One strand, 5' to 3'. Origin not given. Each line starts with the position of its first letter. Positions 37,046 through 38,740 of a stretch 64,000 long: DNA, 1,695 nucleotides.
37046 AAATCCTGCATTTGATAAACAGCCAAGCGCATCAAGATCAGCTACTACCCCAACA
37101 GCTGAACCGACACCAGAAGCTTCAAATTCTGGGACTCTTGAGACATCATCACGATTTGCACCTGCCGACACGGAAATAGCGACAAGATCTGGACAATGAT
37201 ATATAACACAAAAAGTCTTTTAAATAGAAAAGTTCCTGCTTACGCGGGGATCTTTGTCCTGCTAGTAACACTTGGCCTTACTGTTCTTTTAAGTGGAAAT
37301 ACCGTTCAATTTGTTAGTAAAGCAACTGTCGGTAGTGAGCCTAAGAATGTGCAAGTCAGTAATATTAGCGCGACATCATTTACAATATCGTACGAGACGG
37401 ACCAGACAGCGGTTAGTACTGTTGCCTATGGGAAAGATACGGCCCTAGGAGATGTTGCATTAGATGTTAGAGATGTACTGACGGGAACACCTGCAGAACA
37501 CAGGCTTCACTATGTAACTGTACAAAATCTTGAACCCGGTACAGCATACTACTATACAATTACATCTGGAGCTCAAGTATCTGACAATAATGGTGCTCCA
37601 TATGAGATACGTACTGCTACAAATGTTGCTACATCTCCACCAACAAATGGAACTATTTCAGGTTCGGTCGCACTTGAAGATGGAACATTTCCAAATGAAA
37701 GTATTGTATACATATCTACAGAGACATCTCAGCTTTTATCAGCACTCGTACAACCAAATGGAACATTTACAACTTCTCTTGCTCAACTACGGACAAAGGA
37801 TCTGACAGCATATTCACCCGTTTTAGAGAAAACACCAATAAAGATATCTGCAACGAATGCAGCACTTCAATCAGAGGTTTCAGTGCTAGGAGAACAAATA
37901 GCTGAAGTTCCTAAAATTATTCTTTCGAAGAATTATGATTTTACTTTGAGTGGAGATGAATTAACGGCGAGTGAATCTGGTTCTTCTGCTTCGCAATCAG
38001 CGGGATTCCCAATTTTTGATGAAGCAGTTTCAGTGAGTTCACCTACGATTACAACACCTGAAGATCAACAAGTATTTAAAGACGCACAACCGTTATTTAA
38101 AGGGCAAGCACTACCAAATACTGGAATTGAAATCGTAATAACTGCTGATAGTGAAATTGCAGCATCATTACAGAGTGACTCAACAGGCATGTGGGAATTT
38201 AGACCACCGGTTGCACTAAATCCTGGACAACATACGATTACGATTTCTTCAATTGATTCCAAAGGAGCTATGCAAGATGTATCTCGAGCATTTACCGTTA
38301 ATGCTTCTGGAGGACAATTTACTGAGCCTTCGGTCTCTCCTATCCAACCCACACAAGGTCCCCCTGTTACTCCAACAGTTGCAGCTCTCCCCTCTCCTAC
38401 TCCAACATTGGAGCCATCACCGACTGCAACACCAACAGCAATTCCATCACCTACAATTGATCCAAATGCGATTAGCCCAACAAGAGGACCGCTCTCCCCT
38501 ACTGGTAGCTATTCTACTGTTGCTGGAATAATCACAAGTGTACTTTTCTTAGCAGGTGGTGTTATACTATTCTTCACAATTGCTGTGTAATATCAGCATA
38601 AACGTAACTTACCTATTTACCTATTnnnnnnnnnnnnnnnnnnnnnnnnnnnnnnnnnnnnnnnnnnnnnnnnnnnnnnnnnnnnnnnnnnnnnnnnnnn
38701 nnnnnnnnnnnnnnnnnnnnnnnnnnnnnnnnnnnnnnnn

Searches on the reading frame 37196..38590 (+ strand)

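Call 7: search_protein_families(library=pfam, proteins=[window:37196-38590:+], max_evalue=0.001)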
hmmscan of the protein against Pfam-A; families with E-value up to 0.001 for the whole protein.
window:37196-38590:+ (464 aa): 3 families
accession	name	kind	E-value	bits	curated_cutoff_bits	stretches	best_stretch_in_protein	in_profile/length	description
PF19077.6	Big_13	-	1.3e-09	38.9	27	1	291-368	21-100/102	Bacterial Ig-like domain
PF16656.11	Pur_ac_phosph_N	-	1.8e-07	32.1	30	1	50-131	2-84/93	Purple acid Phosphatase, N-terminal domain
PF00041.27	fn3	-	7.9e-06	26.4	25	1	47-124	1-68/84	Fibronectin type III domain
